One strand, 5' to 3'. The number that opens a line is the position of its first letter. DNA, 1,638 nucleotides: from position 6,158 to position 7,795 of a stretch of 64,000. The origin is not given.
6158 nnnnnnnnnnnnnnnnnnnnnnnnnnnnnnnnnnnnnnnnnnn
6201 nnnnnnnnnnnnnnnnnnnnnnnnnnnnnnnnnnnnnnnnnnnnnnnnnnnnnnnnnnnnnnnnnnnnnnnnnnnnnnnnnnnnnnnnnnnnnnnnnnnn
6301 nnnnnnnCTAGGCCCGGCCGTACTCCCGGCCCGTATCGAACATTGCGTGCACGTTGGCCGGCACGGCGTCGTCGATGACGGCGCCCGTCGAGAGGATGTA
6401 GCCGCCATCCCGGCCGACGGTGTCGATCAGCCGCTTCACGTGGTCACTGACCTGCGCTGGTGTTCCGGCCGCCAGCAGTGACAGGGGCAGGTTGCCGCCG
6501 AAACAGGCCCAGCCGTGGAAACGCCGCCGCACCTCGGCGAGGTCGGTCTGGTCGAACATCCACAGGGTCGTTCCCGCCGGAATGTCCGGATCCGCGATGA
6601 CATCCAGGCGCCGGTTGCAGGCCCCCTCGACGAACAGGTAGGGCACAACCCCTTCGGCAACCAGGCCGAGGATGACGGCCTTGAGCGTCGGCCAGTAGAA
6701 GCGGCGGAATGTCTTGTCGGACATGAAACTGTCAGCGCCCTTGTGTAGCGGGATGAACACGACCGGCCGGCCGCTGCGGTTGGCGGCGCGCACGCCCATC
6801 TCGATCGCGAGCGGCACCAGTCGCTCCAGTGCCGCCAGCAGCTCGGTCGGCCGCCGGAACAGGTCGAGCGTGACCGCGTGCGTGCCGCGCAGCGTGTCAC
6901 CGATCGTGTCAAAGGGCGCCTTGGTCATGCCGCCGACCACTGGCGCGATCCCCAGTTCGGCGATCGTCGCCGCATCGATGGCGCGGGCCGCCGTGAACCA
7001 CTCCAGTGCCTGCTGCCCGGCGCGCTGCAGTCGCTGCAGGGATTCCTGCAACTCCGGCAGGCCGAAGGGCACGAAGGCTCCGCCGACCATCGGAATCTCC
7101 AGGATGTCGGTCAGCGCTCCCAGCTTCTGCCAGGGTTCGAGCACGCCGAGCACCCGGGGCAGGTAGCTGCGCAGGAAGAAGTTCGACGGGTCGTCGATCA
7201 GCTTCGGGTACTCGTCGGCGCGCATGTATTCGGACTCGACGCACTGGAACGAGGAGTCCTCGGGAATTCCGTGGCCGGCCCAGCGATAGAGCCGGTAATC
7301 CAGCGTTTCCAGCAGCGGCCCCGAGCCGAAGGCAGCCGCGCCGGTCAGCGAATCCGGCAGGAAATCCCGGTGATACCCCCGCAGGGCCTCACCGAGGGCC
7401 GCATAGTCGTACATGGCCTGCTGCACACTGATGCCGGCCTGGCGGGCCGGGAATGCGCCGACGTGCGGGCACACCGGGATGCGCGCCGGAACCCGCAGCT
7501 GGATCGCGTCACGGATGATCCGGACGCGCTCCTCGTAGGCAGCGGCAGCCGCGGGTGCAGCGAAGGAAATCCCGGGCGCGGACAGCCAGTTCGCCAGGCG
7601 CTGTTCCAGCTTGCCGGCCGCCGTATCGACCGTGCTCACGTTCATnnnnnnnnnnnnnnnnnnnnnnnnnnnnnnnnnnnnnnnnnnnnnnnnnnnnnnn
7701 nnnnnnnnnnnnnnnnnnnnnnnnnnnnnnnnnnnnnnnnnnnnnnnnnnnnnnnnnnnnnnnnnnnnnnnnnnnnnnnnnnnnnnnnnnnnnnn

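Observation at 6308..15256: Complete four-component corrinoid methyl-transfer (O-demethylase-type) system with its own C1-THF oxidation genes, in a proteobacterial-looking anaerobic aromatic island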

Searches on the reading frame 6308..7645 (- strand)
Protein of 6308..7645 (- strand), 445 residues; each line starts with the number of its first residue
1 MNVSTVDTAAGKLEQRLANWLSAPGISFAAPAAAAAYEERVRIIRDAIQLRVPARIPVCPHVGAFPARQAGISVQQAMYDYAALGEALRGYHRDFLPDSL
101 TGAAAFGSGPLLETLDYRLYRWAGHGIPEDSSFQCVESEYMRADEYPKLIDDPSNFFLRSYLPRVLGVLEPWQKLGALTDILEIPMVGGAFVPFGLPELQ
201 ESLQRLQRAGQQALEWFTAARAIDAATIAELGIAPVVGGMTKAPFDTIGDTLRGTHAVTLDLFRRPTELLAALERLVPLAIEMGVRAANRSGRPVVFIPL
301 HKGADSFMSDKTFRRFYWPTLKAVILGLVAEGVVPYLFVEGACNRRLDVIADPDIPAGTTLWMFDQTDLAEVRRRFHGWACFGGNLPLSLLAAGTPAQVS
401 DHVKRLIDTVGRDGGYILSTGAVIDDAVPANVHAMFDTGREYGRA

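Call 3: search_protein_families(library=pfam, proteins=[window:6308-7645:-])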
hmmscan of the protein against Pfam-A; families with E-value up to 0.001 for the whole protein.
window:6308-7645:- (445 aa): 1 family
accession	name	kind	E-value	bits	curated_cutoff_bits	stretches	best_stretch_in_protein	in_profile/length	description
PF01208.23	URO-D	-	3.8e-17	62.8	23.9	1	229-442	131-346/346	Uroporphyrinogen decarboxylase (URO-D)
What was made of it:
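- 6308..7645 (-): MT-I: substrate:corrinoid methyltransferase of the UroD superfamily, MtvB/MtoB/CdmB clade. Last gene of the operon and its variable, substrate-determining module. URO-D 62.8 bits (call 3).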

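Call 4: search_protein_families(library=ncbifam, proteins=[window:6308-7645:-])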
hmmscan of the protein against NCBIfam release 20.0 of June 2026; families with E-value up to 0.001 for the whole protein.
window:6308-7645:- (445 aa): 1 family
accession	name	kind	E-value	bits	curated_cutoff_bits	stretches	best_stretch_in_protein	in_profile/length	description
TIGR01463.1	mtaA_cmuA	subfamily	0.00041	19.7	235.4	1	264-441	166-337/340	MtaA/CmuA family methyltransferase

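Call 9: find_homologous_proteins(query=window:6308-7645:-)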
Query window:6308-7645:- (445 aa): 4674 proteins with E <= 0.001 among 8000 candidates; the best 120 are listed.
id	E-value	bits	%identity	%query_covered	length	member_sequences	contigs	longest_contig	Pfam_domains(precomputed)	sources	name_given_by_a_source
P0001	5.0e-277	937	94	98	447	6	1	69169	PF01208.24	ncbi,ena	-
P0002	1.5e-199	681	63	100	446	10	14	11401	PF01208.24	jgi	jgi:uroporphyrinogen-III decarboxylase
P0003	3.8e-198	677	65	97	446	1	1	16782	PF01208.24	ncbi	-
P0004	2.1e-196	671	64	97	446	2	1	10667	PF01208.24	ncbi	-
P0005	2.4e-196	671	64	98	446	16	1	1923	PF01208.24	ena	-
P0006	9.1e-195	665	64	97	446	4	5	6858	PF01208.24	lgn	-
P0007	1.8e-193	661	62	97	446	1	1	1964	PF01208.24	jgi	jgi:uroporphyrinogen-III decarboxylase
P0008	4.8e-193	660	62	98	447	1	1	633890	PF01208.24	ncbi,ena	-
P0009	9.4e-193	659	62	97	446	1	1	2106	PF01208.24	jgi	jgi:uroporphyrinogen-III decarboxylase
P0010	1.9e-192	658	64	98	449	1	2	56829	PF01208.24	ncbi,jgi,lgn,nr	ncbi:MAG TPA: uroporphyrinogen decarboxylase family protein [Candidatus Acidoferrales bacterium]|nr:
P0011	5.9e-192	656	62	98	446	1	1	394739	PF01208.24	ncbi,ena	-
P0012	9.8e-192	655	63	97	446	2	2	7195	PF01208.24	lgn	-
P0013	1.8e-191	655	61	97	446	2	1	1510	PF01208.24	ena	-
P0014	2.9e-191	654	62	97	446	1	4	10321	PF01208.24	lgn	-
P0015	3.4e-191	654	61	98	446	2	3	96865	PF01208.24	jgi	jgi:uroporphyrinogen-III decarboxylase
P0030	2.1e-188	644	63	98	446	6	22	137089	PF01208.24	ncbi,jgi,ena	ncbi:MAG: uroporphyrinogen decarboxylase family protein [Candidatus Acidiferrales bacterium]|jgi:uro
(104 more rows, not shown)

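Call 11: find_encoding_contigs(protein=P0001, flank=10000, max_places=3)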
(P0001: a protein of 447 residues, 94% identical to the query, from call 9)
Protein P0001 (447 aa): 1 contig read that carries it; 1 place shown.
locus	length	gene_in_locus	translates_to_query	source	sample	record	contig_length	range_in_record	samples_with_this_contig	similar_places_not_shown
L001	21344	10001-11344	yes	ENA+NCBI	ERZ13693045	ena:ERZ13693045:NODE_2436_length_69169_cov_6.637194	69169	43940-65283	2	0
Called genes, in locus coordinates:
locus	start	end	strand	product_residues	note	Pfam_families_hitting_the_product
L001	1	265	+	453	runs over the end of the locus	PF12837:Fer4_6 (faint), PF13187:Fer4_9 (faint), PF13247:Fer4_11, PF02775:TPP_enzyme_C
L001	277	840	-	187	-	PF04264:YceI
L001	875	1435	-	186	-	PF04264:YceI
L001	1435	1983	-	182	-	PF01292:Ni_hydr_CYTB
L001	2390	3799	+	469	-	PF12225:DUF5981, PF02219:MTHFR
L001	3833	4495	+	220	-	PF02607:B12-binding_2, PF02310:B12-binding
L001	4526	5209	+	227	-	-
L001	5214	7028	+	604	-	PF00111:Fer2, PF17650:RACo_linker (weak), PF17651:Raco_middle, PF14574:RACo_C_ter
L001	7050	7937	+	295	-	PF00809:Pterin_bind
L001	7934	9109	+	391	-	PF01979:Amidohydro_1, PF07969:Amidohydro_3 (faint)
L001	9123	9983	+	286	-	PF00763:THF_DHG_CYH, PF02882:THF_DHG_CYH_C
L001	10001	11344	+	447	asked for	PF01208:URO-D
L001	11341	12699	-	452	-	PF00083:Sugar_tr, PF07690:MFS_1, PF06779:MFS_4, PF07690:MFS_1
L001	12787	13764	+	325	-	PF02558:ApbA, PF08546:ApbA_C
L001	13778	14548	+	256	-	PF00106:adh_short, PF01370:Epimerase (faint), PF08659:KR, PF13561:adh_short_C2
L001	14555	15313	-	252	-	PF00378:ECH_1, PF16113:ECH_2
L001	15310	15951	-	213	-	PF00440:TetR_N, PF17932:TetR_C_24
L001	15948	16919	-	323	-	PF02770:Acyl-CoA_dh_M, PF00441:Acyl-CoA_dh_1, PF08028:Acyl-CoA_dh_2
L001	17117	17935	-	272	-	PF00378:ECH_1, PF16113:ECH_2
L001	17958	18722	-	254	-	PF00106:adh_short, PF08659:KR, PF13561:adh_short_C2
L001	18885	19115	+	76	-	-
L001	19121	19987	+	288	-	PF07110:EthD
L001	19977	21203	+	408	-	PF07690:MFS_1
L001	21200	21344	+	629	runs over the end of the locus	PF01266:DAO (weak), PF01593:Amino_oxidase, PF01946:Thi4, PF12831:FAD_oxidored (weak), PF13450:NAD_binding_8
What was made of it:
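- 4953..6311 (+): Aromatic-acid/H+ symporter-family MFS transporter, convergent with the MT-I gene. Candidate importer of the methylated substrate; linked by adjacency only. The same arrangement occurs in L001 (call 11).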

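Call 12: search_solved_structures(query=window:6308-7645:-, max_evalue=1)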
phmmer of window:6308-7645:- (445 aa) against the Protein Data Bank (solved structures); distinct sequences matched with E-value up to 1: 4.
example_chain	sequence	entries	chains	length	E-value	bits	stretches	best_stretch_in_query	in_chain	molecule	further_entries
9rui_A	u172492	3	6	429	4e-26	94.7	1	230-436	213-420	CdmB from Acetobacterium malicum subsp. dehalogenans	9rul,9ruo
3cyv_A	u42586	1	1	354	0.00018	23.4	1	243-431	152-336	Uroporphyrinogen decarboxylase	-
6x6u_A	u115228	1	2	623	0.93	11.1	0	121-176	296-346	Formaldehyde:ferredoxin oxidoreductase wor5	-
6x1o_A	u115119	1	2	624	0.93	11.1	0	121-176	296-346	Formaldehyde:ferredoxin oxidoreductase wor5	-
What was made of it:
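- On True uroporphyrinogen decarboxylase (HemE/UroD): PDB UroD 3CYV hits at E 1.8e-4 over the C-terminal half only (call 12).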

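Call 19: find_related_loci(query=A1, collection=genome_contigs, flank=10000)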
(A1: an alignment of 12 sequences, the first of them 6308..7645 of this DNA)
Query A1 (445 aa) in genome_contigs; peptide patterns used: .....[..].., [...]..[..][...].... (x = any residue, [..] = any of these).
599 stretches matched a pattern (row limit reached: there are more); 588 encode a relative of the query (tblastn E <= 1e-3); the best 80 are kept; 80 distinct loci.
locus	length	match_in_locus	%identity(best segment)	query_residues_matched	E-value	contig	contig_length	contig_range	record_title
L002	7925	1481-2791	64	8-444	0e+0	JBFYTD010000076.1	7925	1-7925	MAG: Anaerolineae bacterium isolate PPR_0257 scaffold_3221, whole genome shotgun sequence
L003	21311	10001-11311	62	8-444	0e+0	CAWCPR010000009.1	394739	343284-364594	MAG: uncultured Chloroflexia bacterium isolate MFD04944.bin.2.27 genome assembly, contig: contig_51112, whole genome sho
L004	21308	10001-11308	64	8-443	0e+0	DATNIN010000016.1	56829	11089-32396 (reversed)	MAG TPA_asm: Candidatus Acidiferrales bacterium isolate SMAG_U11374 k141_236054, whole genome shotgun sequence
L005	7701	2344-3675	61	1-444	0e+0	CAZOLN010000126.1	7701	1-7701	MAG TPA_asm: uncultured Anaerolineales bacterium isolate binchicken_co6_399 genome assembly, contig: NODE_12301_length_7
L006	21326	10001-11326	60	2-444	0e+0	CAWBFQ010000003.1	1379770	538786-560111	MAG: uncultured Chloroflexia bacterium isolate MFD04716.bin.2.296 genome assembly, contig: contig_18903, whole genome sh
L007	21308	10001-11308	63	8-443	0e+0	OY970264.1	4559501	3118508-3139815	MAG: uncultured Acidobacteriota bacterium isolate MFD03726.bin.c.8 genome assembly, chromosome: 1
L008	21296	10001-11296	63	12-443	0e+0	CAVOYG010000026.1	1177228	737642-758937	MAG: uncultured Chloroflexia bacterium isolate MFD09964.bin.2.44 genome assembly, contig: contig_5551, whole genome shot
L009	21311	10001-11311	61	8-444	0e+0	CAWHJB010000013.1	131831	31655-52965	MAG: uncultured Chloroflexia bacterium isolate MFD02923.bin.2.67 genome assembly, contig: contig_3172, whole genome shot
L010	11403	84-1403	60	5-444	0e+0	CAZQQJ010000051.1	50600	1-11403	MAG TPA_asm: uncultured Anaerolinea sp. isolate SRP278314_co2_69 genome assembly, contig: NODE_1024_length_50600_cov_36.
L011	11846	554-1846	63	13-443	0e+0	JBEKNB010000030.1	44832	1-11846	MAG: Candidatus Acidiferrales bacterium isolate SPRUCE 407 SPRUCE_407_30, whole genome shotgun sequence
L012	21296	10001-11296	61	12-443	0e+0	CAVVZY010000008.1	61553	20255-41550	MAG: uncultured Acidobacteriota bacterium isolate MFD01872.bin.1.36 genome assembly, contig: contig_186814, whole genome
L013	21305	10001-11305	62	9-443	0e+0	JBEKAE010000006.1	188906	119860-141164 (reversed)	MAG: Candidatus Acidiferrales bacterium isolate SPRUCE 105 SPRUCE_105_6, whole genome shotgun sequence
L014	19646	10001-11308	59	8-443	0e+0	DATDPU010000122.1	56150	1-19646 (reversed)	MAG TPA_asm: Anaerolineae bacterium isolate SMAG_U7929 k141_1997777, whole genome shotgun sequence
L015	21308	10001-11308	61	8-443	0e+0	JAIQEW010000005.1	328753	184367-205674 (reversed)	MAG: Terriglobia bacterium isolate SRVP_19 SR-VP_26_10_2019_B_20cm_scaffold_50, whole genome shotgun sequence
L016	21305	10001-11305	61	12-443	0e+0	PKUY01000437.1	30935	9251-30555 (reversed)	MAG: Acidobacteria bacterium isolate palsa_295 73.20120500_P38.14_contig_538, whole genome shotgun sequence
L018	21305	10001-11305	62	9-443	0e+0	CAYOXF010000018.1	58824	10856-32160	MAG TPA_asm: uncultured Acidobacteriaceae bacterium isolate SRP140028_co1_618 genome assembly, contig: k141_2669227, who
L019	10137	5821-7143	58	3-443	0e+0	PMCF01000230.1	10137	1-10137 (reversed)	MAG: Anaerolineae bacterium isolate fen_1063 73.20120700_E3M.207_contig_150128, whole genome shotgun sequence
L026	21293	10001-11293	60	13-443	2e-178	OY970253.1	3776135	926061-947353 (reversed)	MAG: uncultured Acidobacteriota bacterium isolate MFD01299.bin.c.2 genome assembly, chromosome: 1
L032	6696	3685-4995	59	7-443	1e-177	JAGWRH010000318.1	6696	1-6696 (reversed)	MAG: Acidobacteriota bacterium isolate REEB321 k141_3454583, whole genome shotgun sequence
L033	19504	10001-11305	55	8-443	2e-175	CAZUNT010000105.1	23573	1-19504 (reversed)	MAG TPA_asm: uncultured Caldilineaceae bacterium isolate binchicken_co7_199 genome assembly, contig: NODE_3205_length_23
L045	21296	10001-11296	62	12-443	0e+0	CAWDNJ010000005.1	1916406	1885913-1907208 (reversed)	MAG: uncultured Acidobacteriota bacterium isolate MFD03399.bin.1.35 genome assembly, contig: contig_563, whole genome sh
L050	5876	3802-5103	53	8-442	3e-169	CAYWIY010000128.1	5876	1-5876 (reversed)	MAG TPA_asm: uncultured Syntrophomonadaceae bacterium isolate binchicken_co32_447 genome assembly, contig: NODE_24799_le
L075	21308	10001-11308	51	8-443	2e-151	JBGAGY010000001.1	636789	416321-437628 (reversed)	MAG: Anaerolineales bacterium isolate MAG_MBR_H125.91 MBRH125-91_opera_contig_64, whole genome shotgun sequence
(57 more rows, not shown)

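Call 26: find_encoding_contigs(protein=P0030, flank=8000, max_places=3)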
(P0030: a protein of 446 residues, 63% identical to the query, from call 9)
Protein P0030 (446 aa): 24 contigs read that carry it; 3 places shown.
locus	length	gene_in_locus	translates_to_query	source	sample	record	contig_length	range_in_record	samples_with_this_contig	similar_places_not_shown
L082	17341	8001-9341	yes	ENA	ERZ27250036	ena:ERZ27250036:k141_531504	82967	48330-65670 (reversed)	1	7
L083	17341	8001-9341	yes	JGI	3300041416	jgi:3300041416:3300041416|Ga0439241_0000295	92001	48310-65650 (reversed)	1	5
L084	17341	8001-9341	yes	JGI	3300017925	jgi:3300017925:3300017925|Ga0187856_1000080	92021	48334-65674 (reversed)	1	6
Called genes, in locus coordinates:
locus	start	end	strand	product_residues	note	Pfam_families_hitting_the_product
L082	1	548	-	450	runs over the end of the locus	PF01523:PmbA_TldD_1st, PF19290:PmbA_TldD_2nd (weak), PF19289:PmbA_TldD_3rd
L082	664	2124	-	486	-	PF01523:PmbA_TldD_1st, PF19289:PmbA_TldD_3rd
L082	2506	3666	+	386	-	-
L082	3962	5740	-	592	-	PF01011:PQQ, PF13360:PQQ_2, PF13570:Beta-prop_ACSF4, PF07774:EMC1_C (faint), PF25293:Beta-prop_EMC1_N (faint), PF13360:PQQ_2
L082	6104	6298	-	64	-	-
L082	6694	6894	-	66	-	PF07311:Dodecin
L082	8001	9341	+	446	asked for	PF01208:URO-D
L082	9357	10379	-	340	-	PF08100:Dimerisation, PF00891:Methyltransf_2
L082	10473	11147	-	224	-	-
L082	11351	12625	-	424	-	PF05221:AdoHcyase, PF02826:2-Hacid_dh_C (weak), PF00670:AdoHcyase_NAD, PF07991:KARI_N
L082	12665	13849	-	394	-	PF00438:S-AdoMet_synt_N, PF02772:S-AdoMet_synt_M, PF02773:S-AdoMet_synt_C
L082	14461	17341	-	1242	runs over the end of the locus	PF13620:CarboxypepD_reg, PF25183:OMP_b-brl_4, PF00593:TonB_dep_Rec_b-barrel (weak)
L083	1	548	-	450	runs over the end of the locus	PF01523:PmbA_TldD_1st, PF19290:PmbA_TldD_2nd (weak), PF19289:PmbA_TldD_3rd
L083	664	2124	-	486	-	PF01523:PmbA_TldD_1st, PF19289:PmbA_TldD_3rd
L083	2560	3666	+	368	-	-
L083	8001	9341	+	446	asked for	PF01208:URO-D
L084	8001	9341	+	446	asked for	PF01208:URO-D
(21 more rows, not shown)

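Call 27: find_encoding_contigs(protein=P0008, flank=8000, max_places=2)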
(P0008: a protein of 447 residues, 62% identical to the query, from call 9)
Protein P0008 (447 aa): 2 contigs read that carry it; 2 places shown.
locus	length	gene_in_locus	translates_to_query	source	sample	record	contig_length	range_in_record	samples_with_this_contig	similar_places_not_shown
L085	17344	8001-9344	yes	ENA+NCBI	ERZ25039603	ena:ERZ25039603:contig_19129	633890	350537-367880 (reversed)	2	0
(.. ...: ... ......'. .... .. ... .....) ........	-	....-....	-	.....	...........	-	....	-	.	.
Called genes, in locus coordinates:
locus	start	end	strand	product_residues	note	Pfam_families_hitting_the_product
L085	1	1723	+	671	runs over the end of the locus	PF14344:DUF4397, PF24798:Ig-CFAP74_4th (faint), PF14344:DUF4397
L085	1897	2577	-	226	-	PF02607:B12-binding_2, PF02310:B12-binding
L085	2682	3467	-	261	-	PF00392:GntR, PF07702:UTRA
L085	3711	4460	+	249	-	PF07796:DUF1638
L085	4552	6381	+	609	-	PF00111:Fer2, PF17650:RACo_linker, PF17651:Raco_middle, PF14574:RACo_C_ter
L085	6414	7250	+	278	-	PF00809:Pterin_bind, PF03599:CdhD (weak)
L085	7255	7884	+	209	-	PF02607:B12-binding_2, PF02310:B12-binding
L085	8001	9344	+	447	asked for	PF01208:URO-D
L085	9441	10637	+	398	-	PF01306:LacY_symp (weak), PF12832:MFS_1_like (faint), PF00083:Sugar_tr, PF07690:MFS_1, PF13347:MFS_2, PF07690:MFS_1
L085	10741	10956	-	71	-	-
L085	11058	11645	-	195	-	-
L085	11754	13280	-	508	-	PF20154:LNT_N, PF00795:CN_hydrolase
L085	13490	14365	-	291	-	PF13412:HTH_24 (faint), PF17874:TPR_MalT, PF08281:Sigma70_r4_2 (weak), PF00196:GerE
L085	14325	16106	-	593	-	PF13191:AAA_16 (faint), PF25873:WHD_MalT, PF17874:TPR_MalT, PF13424:TPR_12 (weak)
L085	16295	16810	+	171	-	PF14907:NTP_transf_5, PF10706:Aminoglyc_resit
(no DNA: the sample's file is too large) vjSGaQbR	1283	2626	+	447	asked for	PF01208:URO-D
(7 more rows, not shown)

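Call 29: search_protein_families(library=pfam, proteins=[L019:4356-5168:+, L050:2118-2903:-, L033:2504-3223:+, L003:11457-12686:+, L026:8931-9758:+, L012:11331-12290:-, L075:7349-8899:-, L032:809-1546:-, L045:12414-14042:-, L018:15324-16604:-], max_evalue=0.001)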
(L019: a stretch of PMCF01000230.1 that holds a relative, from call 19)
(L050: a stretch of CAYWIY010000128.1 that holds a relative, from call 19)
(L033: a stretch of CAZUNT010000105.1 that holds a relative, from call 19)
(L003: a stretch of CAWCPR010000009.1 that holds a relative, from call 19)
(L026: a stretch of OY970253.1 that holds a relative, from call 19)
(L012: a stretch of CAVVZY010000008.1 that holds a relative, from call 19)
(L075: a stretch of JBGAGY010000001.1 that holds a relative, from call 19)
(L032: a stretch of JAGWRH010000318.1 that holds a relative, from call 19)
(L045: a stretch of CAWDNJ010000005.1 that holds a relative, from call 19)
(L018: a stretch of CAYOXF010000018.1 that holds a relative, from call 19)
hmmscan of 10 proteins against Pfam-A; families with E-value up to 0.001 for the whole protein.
L019:4356-5168:+ (270 aa): 2 families
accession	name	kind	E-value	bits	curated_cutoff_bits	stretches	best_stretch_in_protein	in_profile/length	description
PF00809.28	Pterin_bind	-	9e-26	91.4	25.5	1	8-227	4-243/244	Pterin binding enzyme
PF03599.22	CdhD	-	0.00012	21.4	24.8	1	22-126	51-153/387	CO dehydrogenase/acetyl-CoA synthase delta subunit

L050:2118-2903:- (261 aa): 4 families
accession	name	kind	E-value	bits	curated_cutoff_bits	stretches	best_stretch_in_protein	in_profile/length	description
PF07702.18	UTRA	-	4.2e-21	75.7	23.8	1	111-246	5-140/141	UTRA domain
PF00392.27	GntR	-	5e-19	68.2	27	1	28-88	4-64/64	Bacterial regulatory proteins, gntR family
PF08220.18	HTH_DeoR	-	1.9e-05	24.8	21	1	53-84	19-50/57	DeoR-like helix-turn-helix domain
PF14502.12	HTH_41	-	3.2e-05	23.7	25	1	43-88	1-48/48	Helix-turn-helix domain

L033:2504-3223:+ (239 aa): 1 family
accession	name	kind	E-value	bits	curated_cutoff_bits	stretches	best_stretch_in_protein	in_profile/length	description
PF07796.16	DUF1638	-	2.6e-49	167.7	27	1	30-196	1-161/161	Protein of unknown function (DUF1638)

L003:11457-12686:+ (409 aa): 3 families
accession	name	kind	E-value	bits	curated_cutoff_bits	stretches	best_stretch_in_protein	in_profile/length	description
PF07690.21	MFS_1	-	7.1e-42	144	33.4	2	25-268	2-240/347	Major Facilitator Superfamily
PF12832.13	MFS_1_like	-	1.5e-05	24.7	25.2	1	243-338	9-110/373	MFS_1 like family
PF01306.25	LacY_symp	-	5.2e-05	22.7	24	1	227-339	4-115/413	LacY proton/sugar symporter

L026:8931-9758:+ (275 aa): 0 families

L012:11331-12290:- (319 aa): 1 family
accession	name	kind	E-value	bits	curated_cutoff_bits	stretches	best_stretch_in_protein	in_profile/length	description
PF02574.22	S-methyl_trans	-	6.9e-59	200.5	22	1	24-301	1-279/283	Homocysteine S-methyltransferase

L075:7349-8899:- (516 aa): 0 families

L032:809-1546:- (245 aa): 0 families

L045:12414-14042:- (542 aa): 4 families
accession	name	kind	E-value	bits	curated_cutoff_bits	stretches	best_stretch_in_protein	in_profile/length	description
PF01274.28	MS_TIM-barrel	-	7.3e-51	173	26.4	1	181-395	2-219/248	Malate synthase, TIM barrel domain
PF20659.2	MS_C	-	3.5e-09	37.6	23.1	1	426-539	4-106/118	Malate synthase, C-terminal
PF20656.2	MS_N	-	0.00026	20.9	23.5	1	43-86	17-60/64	Malate synthase, N-terminal domain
PF03328.21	HpcH_HpaI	-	0.00032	20.5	25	0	223-299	85-159/221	HpcH/HpaI aldolase/citrate lyase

L018:15324-16604:- (426 aa): 1 family
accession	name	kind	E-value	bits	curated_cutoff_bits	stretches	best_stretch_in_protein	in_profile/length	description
PF06050.19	HGD-D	-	2.9e-68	231.4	28.4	1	51-417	5-342/342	2-hydroxyglutaryl-CoA dehydratase, D-component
